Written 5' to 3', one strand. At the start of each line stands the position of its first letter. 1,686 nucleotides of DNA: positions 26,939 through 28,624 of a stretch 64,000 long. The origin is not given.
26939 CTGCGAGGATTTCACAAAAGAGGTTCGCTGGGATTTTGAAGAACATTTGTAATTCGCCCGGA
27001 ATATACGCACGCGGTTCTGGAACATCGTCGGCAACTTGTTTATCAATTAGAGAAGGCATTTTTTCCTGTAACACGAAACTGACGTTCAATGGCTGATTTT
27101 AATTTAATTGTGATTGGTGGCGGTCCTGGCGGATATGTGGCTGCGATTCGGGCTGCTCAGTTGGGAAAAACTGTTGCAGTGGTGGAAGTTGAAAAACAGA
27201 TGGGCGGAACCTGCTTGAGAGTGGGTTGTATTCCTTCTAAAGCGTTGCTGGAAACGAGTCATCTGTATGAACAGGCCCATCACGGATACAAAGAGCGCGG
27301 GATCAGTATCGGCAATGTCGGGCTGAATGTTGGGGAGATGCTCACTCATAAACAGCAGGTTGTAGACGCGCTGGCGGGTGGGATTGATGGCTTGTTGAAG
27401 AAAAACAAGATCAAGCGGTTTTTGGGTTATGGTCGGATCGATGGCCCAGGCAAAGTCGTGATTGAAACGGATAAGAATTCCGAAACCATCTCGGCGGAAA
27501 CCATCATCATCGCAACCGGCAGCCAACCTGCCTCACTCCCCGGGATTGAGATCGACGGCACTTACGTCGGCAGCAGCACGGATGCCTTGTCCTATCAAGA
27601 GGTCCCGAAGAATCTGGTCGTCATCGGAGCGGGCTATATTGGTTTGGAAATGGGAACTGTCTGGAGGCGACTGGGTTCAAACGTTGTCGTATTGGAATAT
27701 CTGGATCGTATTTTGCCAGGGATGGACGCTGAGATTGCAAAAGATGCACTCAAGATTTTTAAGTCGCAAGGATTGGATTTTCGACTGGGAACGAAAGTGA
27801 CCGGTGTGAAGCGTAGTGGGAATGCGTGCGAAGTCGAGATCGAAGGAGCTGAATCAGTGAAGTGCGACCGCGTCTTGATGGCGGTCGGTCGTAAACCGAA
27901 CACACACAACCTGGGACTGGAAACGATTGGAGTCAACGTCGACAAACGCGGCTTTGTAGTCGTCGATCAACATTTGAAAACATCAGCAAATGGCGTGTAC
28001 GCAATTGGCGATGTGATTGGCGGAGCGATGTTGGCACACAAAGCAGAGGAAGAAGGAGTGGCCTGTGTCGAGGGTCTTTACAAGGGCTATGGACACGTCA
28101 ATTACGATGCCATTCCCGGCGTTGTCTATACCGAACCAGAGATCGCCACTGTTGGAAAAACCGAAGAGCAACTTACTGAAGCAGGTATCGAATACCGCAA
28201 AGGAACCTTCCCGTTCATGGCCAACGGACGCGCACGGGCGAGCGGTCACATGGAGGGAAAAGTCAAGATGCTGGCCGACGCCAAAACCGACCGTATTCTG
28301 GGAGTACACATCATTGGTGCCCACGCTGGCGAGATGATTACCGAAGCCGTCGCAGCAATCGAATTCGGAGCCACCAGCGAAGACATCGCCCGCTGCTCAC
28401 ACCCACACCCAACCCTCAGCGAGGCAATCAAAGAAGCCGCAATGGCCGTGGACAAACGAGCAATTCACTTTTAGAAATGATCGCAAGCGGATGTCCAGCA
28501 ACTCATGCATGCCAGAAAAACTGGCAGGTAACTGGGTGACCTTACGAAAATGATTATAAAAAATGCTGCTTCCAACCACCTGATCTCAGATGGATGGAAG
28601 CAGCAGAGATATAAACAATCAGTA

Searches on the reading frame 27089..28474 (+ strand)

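Call 35: search_protein_families(library=pfam, proteins=[window:27089-28474:+], max_evalue=0.00001)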
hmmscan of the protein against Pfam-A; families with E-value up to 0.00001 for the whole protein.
window:27089-28474:+ (461 aa): 9 families
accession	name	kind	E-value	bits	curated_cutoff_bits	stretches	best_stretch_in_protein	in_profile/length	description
PF07992.20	Pyr_redox_2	-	5.3e-74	249.7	26.1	1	5-323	2-291/291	Pyridine nucleotide-disulphide oxidoreductase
PF02852.28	Pyr_redox_dim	-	2.4e-41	140.8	25.3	1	342-451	1-110/110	Pyridine nucleotide-disulphide oxidoreductase, dimerisation domain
PF00070.33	Pyr_redox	-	1.8e-23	83.3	22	1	176-250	2-78/82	Pyridine nucleotide-disulphide oxidoreductase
PF13738.12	Pyr_redox_3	-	4.5e-11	43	30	1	123-307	114-305/305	Pyridine nucleotide-disulphide oxidoreductase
PF03486.20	HI0933_like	-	4.7e-11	43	50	0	5-40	2-37/244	HI0933-like protein Rossmann domain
PF00890.30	FAD_binding_2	-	3e-08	33.7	20.4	1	6-41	2-37/414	FAD binding domain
PF01134.28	GIDA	-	1.1e-07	31.7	22.1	1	6-145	2-150/391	Glucose inhibited division protein A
PF12831.13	FAD_oxidored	-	5.7e-07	29.6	27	1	6-49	2-45/416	FAD dependent oxidoreductase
PF13450.12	NAD_binding_8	-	6.7e-06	26.7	21.9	0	8-42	1-35/68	NAD(P)-binding Rossmann-like domain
